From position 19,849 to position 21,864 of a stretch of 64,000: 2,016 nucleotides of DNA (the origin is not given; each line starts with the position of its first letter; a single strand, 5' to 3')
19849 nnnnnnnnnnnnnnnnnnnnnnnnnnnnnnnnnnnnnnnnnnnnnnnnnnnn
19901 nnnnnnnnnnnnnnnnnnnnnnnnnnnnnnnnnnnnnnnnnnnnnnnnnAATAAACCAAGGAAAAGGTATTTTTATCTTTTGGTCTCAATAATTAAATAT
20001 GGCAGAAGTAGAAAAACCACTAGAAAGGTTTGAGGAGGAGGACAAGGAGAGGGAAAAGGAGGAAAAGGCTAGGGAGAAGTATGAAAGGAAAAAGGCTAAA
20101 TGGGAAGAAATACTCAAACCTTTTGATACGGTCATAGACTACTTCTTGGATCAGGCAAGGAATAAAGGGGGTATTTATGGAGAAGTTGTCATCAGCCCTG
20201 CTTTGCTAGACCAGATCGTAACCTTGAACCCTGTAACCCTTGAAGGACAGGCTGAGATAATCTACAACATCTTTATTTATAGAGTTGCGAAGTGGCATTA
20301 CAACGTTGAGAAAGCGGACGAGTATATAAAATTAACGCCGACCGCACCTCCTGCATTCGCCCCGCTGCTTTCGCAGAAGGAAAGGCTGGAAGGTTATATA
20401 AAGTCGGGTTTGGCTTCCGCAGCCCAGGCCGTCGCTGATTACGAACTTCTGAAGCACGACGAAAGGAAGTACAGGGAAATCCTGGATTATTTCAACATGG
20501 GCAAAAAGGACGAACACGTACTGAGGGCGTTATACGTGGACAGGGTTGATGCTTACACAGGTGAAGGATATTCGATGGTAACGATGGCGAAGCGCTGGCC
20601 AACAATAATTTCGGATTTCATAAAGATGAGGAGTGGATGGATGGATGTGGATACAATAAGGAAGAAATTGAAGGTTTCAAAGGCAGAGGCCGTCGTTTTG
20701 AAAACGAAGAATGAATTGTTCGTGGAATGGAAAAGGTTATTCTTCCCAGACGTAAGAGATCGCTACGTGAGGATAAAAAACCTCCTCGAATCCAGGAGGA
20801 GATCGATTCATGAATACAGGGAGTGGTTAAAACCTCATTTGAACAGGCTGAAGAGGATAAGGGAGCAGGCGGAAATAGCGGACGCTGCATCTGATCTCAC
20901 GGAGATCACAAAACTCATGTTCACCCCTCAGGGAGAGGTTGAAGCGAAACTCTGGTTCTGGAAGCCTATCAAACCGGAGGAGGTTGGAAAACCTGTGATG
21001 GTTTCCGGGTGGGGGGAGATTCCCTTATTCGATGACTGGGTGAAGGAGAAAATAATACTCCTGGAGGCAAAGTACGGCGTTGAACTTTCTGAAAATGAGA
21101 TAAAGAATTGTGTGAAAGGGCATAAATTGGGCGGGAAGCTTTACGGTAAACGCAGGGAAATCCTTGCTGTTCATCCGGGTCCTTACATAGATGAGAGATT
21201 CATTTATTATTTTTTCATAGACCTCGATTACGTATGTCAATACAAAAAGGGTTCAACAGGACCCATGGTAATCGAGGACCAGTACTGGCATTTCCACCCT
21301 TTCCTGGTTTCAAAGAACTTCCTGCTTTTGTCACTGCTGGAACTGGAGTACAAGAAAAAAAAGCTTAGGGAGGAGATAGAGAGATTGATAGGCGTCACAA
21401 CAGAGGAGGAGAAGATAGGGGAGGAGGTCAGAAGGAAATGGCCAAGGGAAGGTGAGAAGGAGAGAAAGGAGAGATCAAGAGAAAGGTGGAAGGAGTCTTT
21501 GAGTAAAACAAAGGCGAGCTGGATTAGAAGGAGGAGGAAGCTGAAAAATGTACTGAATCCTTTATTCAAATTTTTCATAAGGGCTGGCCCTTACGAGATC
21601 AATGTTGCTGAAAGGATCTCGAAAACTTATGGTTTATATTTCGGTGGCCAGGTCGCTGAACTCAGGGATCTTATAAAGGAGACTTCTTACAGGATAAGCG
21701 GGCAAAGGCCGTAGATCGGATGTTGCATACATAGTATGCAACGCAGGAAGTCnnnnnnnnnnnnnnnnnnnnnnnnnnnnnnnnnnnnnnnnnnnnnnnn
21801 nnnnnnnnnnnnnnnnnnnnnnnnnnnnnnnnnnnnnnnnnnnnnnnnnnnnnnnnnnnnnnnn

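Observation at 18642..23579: Compact cluster of unrecognisable genes: tandem paralogue pair divergent from a membrane-protein / 571-aa / split-TIM-barrel operon, next to a TrmB regulator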

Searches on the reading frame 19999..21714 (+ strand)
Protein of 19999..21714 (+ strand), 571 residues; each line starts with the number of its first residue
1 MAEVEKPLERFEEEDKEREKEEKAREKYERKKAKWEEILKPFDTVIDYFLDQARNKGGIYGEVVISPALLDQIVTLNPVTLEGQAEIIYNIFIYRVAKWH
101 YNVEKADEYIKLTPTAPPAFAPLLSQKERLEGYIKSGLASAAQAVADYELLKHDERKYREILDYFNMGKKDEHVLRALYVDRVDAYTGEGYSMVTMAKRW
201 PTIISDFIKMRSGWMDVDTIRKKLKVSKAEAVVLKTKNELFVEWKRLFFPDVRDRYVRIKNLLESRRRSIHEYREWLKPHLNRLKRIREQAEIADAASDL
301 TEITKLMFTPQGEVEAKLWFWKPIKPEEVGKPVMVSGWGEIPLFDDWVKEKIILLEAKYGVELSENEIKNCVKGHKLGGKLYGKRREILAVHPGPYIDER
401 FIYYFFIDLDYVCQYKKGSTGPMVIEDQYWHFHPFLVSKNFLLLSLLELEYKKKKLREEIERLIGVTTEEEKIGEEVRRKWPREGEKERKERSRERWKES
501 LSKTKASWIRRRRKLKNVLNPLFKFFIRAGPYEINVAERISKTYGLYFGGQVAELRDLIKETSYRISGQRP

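Call 3: search_protein_families(library=pfam, proteins=[window:19999-21714:+], max_evalue=1)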
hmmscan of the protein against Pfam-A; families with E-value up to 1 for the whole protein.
window:19999-21714:+ (571 aa): 0 families

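Call 4: search_protein_families(library=ncbifam, proteins=[window:19999-21714:+], max_evalue=1)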
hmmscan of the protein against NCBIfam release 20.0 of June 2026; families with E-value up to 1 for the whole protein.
window:19999-21714:+ (571 aa): 0 families

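Call 6: search_protein_families(library=padloc, proteins=[window:19999-21714:+], max_evalue=1)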
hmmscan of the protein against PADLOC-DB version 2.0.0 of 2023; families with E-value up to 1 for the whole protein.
window:19999-21714:+ (571 aa): 0 families

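Call 7: search_protein_families(library=phrogs, proteins=[window:19999-21714:+], max_evalue=1)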
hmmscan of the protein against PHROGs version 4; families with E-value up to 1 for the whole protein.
window:19999-21714:+ (571 aa): 2 families
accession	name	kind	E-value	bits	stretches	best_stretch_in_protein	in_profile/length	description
phrog_1956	-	unknown function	0.078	14.2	1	29-65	18-53/93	-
phrog_29931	-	unknown function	0.32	11.6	1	101-165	8-71/194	-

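Call 10: search_solved_structures(query=window:19999-21714:+, max_evalue=1)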
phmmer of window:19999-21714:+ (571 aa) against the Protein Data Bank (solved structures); distinct sequences matched with E-value up to 1: 1.
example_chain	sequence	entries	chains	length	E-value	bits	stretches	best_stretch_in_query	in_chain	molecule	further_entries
8k42_A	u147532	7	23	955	0.2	13.4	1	77-161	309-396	VP2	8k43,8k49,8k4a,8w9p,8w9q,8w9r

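Call 14: find_homologous_proteins(query=window:19999-21714:+)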
Query window:19999-21714:+ (571 aa): 295 proteins with E <= 0.001 among 8000 candidates; the best 120 are listed.
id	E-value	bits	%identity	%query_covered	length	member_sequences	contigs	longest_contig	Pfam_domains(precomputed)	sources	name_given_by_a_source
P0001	0.0e+0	1286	100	100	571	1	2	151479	-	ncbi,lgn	-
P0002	0.0e+0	1131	87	100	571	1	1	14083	-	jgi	jgi:hypothetical protein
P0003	0.0e+0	1126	85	100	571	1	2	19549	-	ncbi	ncbi:MAG: hypothetical protein V3U72_05210 [Candidatus Aenigmarchaeota archaeon]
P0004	0.0e+0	1093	84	100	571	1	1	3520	-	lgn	-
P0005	0.0e+0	1078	82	100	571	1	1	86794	-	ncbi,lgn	-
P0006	0.0e+0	1035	79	100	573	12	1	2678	-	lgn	-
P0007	1.8e-296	1002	77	100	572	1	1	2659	-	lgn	-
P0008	3.9e-291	985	76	100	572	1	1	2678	-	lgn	-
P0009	7.6e-280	948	76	95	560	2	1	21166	-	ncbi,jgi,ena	-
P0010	1.1e-278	944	73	100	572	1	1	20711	-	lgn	-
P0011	1.6e-278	943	72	100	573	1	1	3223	-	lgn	-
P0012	2.4e-275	933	71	100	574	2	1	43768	-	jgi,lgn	jgi:hypothetical protein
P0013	2.2e-274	929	71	100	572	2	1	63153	-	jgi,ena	-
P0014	2.5e-273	926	71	100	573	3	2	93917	-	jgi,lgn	jgi:hypothetical protein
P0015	1.6e-271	920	70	100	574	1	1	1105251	-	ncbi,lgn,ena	-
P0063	1.4e-109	385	41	91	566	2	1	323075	-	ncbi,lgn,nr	ncbi:MAG: hypothetical protein JW789_03610 [Candidatus Aenigmarchaeota archaeon]|nr:hypothetical pro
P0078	5.6e-103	364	39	88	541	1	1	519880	-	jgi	jgi:hypothetical protein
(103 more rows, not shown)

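Call 16: find_encoding_contigs(protein=P0063, flank=8000, max_places=2)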
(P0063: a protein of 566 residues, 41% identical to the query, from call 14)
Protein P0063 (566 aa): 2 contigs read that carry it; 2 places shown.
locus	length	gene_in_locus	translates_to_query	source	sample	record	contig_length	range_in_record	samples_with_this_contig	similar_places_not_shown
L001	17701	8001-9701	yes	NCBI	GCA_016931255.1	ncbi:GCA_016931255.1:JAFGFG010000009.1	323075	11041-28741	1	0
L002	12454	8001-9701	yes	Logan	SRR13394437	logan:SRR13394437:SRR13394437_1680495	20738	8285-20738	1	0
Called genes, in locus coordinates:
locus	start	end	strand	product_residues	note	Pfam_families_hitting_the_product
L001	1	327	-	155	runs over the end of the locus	PF00132:Hexapep, PF14602:Hexapep_2 (weak)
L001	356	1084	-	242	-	PF00149:Metallophos, PF14582:Metallophos_3 (faint)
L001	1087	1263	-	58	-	-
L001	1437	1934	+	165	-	PF09335:VTT_dom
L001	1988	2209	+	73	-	-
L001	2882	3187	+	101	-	PF05239:PRC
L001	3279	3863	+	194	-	PF01300:Sua5_yciO_yrdC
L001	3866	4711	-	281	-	PF04018:VCA0040-like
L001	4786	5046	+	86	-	PF01247:Ribosomal_L35Ae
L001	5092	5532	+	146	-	-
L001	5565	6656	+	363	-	PF02005:TRM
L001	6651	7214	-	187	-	-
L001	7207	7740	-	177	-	-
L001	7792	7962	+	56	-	-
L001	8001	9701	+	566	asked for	-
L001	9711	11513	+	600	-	-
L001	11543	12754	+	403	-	PF01909:NTP_transf_2, PF18765:Polbeta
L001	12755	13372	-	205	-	PF06745:ATPase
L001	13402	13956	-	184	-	PF13189:Cytidylate_kin2, PF13207:AAA_17, PF13238:AAA_18, PF02224:Cytidylate_kin (weak)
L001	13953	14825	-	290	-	PF01261:AP_endonuc_2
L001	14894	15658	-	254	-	-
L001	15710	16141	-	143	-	PF00571:CBS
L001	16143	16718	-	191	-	PF04919:DUF655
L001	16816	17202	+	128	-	PF21485:IF5A-like_N, PF01287:eIF-5a (weak)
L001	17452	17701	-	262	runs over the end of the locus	PF01978:TrmB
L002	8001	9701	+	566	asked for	-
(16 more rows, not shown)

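Call 17: find_encoding_contigs(protein=P0078, flank=8000, max_places=2)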
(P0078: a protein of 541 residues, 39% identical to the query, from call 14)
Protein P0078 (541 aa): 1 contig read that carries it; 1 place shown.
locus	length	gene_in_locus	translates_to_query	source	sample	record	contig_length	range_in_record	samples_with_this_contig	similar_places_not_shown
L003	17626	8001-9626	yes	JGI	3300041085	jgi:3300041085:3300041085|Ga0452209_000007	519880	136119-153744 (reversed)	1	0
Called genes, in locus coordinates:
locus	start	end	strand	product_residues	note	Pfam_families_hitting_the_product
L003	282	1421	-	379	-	PF01926:MMR_HSR1, PF02421:FeoB_N (weak), PF08438:YGR210-like_G4, PF02824:TGS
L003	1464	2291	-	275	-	PF25231:DUF7847 (faint)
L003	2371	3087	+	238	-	PF01135:PCMT, PF13847:Methyltransf_31 (weak), PF13649:Methyltransf_25 (weak)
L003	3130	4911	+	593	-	PF04068:Fer4_RLI (weak), PF00037:Fer4, PF12837:Fer4_6 (weak), PF02463:SMC_N (weak), PF13476:AAA_23 (faint), PF00005:ABC_tran, PF13304:AAA_21 (faint), PF00005:ABC_tran, +1 more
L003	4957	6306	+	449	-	-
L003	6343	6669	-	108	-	-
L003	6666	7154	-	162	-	-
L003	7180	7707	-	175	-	-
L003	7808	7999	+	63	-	-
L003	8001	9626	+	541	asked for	-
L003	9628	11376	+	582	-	-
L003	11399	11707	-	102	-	-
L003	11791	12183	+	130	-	PF00293:NUDIX, PF14815:NUDIX_4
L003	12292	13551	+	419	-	PF01909:NTP_transf_2, PF18765:Polbeta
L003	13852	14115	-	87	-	-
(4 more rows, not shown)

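Call 21: search_solved_structures(query=A1, max_evalue=1)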
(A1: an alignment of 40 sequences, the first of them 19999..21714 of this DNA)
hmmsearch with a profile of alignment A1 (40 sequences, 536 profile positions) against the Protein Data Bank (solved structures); distinct sequences matched with E-value up to 1: 9.
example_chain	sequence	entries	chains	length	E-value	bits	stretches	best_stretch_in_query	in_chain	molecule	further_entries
6nu2_A1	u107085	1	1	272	0.0039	19.2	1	361-467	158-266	28S ribosomal protein S35, mitochondrial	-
9ojm_1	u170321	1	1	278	0.0041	19.1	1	361-467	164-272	Small ribosomal subunit protein mS35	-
3j9m_A1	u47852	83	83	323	0.0059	18.6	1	361-467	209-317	mS35 | 28S ribosomal protein S35, mitochondrial | Small ribosomal subunit protein mS35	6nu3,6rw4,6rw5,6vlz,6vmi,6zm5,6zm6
9ru6_A1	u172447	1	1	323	0.0059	18.6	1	361-467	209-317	Small ribosomal subunit protein mS35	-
5aj4_Ak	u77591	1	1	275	0.0088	18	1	358-466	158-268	MITORIBOSOMAL PROTEIN MS35, MRPS35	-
5aj3_k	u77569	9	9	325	0.013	17.4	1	358-466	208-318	MITORIBOSOMAL PROTEIN MS35, MRPS35 | 28S ribosomal protein S35, mitochondrial | Mitochondrial ribosomal protein S35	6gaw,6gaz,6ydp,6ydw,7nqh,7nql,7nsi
7pnt_1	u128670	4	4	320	0.015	17.2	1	359-465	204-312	28S ribosomal protein S35, mitochondrial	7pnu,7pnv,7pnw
8oin_AB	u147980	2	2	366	0.018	17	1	358-466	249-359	28S ribosomal protein S35, mitochondrial isoform 1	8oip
4aw2_A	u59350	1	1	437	0.3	12.9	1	242-307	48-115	SERINE/THREONINE-PROTEIN KINASE MRCK ALPHA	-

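Call 28: predict_structure(alignment_id=A1)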
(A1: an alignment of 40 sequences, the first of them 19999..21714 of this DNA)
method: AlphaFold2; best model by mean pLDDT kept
length: 571 residues; sequences in the alignment: 40
mean_pLDDT: 74.8   pTM: 0.68
mean pLDDT of the five models: 74.8, 73.4, 70.7, 70.2, 68.8
residues with pLDDT >= 90: 64; 70-90: 326; 50-70: 102; < 50: 79
segments of 3 or more residues with pLDDT < 50: 1-5, 189-199, 332-339, 380-390, 480-508, 522-528
pLDDT, mean of each block of 10 residues (from residue 1): 52 80 84 91 92 87 83 85 88 87 86 70 75 85 86 86 82 84 61 42 81 88 86 86 84 82 85 83 71 58 66 87 69 48 84 91 84 71 47 71 89 79 81 90 93 86 65 54 43 41 44 51 48 58 68 88 80 57
secondary structure, 60 per line:
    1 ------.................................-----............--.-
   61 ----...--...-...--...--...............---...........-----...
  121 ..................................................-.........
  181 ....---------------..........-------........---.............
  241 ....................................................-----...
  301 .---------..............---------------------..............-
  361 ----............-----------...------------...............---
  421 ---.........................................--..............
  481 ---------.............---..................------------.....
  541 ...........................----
elements in order: H7-39 H45-56 E65-67 E74-76 E79-81 H84-98 E102-112 H118-170 H172-184 H200-209 H217-224 H228-286 E287-289 H298-301 E311-324 H346-359 H365-376 E403-417 E424-438 H439-464 H467-480 H490-502 H506-523 H536-567

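Call 36: search_protein_families(library=pfam, alignment_id=A1, max_evalue=0.01)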
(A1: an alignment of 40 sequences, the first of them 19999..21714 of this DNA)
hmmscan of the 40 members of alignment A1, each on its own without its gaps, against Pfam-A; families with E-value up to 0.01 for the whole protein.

A. member 1, window:19999-21714:+ (571 aa): 0 families

B. families by the number of members that match (of 40 scanned): 4 families
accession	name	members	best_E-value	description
PF14208.11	DUF4320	1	0.0021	Domain of unknown function (DUF4320)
PF11969.13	DcpS_C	1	0.0056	Scavenger mRNA decapping enzyme C-term binding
PF15905.10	HMMR_N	1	0.0082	Hyaluronan mediated motility receptor N-terminal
PF05491.19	RuvB_C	1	0.0096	RuvB C-terminal winged helix domain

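Call 64: fold_search(model_id=the predicted structure, library=pdb)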
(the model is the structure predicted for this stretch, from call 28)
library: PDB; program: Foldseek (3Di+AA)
matches with E <= 10: 560; with E <= 0.001: 0
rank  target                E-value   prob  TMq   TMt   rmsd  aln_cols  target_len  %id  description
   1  6ewy                  1.2e-01  0.44  0.10  0.25  17.8       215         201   14  RipA Peptidoglycan hydrolase (Rv1477, Mycobacterium tuberculosis) N-terminal domain (released 2018-05-02)
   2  9mvz_D                1.9e-01  0.25  0.14  0.09  21.9       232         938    9  Tripartite complex of MmpL5-S5-AcpM from Mycolicibacterium smegmatis (released 2025-07-30)
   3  7ng9_A                1.9e-01  0.13  0.12  0.17  34.9       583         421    8  Trimeric efflux pump Klebsiella TolC (released 2021-06-30)
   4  9hmx_A                2.5e-01  0.47  0.10  0.28  17.6       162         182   15  Structure of SteB-RipA complex from Mycobacterium tuberculosis (released 2025-07-30)
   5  7sqc_1F               2.6e-01  0.14  0.09  0.19  27.0       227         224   11  Ciliary C1 central pair apparatus isolated from Chlamydomonas reinhardtii (released 2022-04-13)
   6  4ytw_B                4.5e-01  0.05  0.06  0.17  17.7       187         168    8  Crystal structure of Ups1-Mdm35 complex (released 2015-08-12)
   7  2ns9_A                5.0e-01  0.04  0.05  0.13  15.1        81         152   10  Crystal structure of protein APE2225 from Aeropyrum pernix K1, Pfam COXG (released 2006-11-14)
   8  7sqc_1W               6.1e-01  0.13  0.11  0.19  37.1       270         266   10  Ciliary C1 central pair apparatus isolated from Chlamydomonas reinhardtii (released 2022-04-13)
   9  4tko                  6.1e-01  0.10  0.15  0.23  25.8       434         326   10  Structure of the periplasmic adaptor protein EmrA (released 2014-07-09)
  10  8dd4_B                7.2e-01  0.18  0.09  0.18  16.3       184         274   11  PI 3-kinase alpha with nanobody 3-142 (released 2022-09-21)
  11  5bun_A                7.2e-01  0.02  0.07  0.09  38.6       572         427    8  Crystal structure of an antigenic outer membrane protein ST50 from Salmonella Typhi (released 2015-12-23)
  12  7myn_B                7.6e-01  0.16  0.09  0.18  19.9       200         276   11  Cryo-EM Structure of p110alpha in complex with p85alpha (released 2021-11-10)
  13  6grj_I                7.6e-01  0.15  0.13  0.20  17.6       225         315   12  Structure of the AhlB pore of the tripartite alpha-pore forming toxin, AHL, from Aeromonas hydrophila. (released 2019-07-03)
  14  5xei                  7.6e-01  0.07  0.09  0.10  27.4       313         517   14  Crystal structure of the Smc head domain with a coiled coil and joint derived from Pyrococcus yayanosii (released 2017-06-07)
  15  4xhr_A                7.6e-01  0.03  0.05  0.14  17.9       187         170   10  Structure of a phospholipid trafficking complex, native (released 2015-07-01)
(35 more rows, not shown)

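Call 74: search_protein_representatives(alignment_id=A1)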
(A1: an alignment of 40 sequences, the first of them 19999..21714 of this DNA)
Query: 40 sequences, 536 profile positions. Proteins with E-value up to 0.001 (for the whole library): 240; up to 1e-10: 195; up to 1e-30: 130. The best 150 are listed.
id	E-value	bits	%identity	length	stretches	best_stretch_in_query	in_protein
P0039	3.4e-223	758.7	-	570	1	10-535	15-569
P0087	3.0e-194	663.1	-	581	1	13-531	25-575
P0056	4.5e-194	662.6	-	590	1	16-536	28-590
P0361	6.4e-194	662.0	-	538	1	18-530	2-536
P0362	1.5e-184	631.1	-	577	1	11-529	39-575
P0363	2.6e-181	620.4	-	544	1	13-531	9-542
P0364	2.1e-172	591.0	-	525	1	19-530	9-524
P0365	3.9e-165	567.1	-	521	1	12-530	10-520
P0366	3.3e-163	560.7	-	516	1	20-530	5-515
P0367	6.2e-150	516.9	-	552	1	34-530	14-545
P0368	7.3e-142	490.2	-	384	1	18-325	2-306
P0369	2.1e-128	445.8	-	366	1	169-529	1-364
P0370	2.3e-128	445.7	-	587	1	42-530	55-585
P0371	1.4e-127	443.1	-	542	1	46-529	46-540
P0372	2.5e-127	442.3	-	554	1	44-529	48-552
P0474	5.0e-41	157.4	-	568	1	43-529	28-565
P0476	1.6e-38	149.1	-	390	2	56-304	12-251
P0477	2.5e-37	145.2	-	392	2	59-301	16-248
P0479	7.0e-36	140.5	-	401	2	54-305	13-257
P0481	6.8e-34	133.9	-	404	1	62-306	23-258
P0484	5.7e-33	130.9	-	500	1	16-305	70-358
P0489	2.5e-30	122.1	-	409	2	61-298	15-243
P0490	7.1e-30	120.6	-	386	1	56-358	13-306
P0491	4.6e-29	118.0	-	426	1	54-304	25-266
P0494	2.6e-27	112.2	-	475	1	65-302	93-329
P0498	8.9e-26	107.1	-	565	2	178-530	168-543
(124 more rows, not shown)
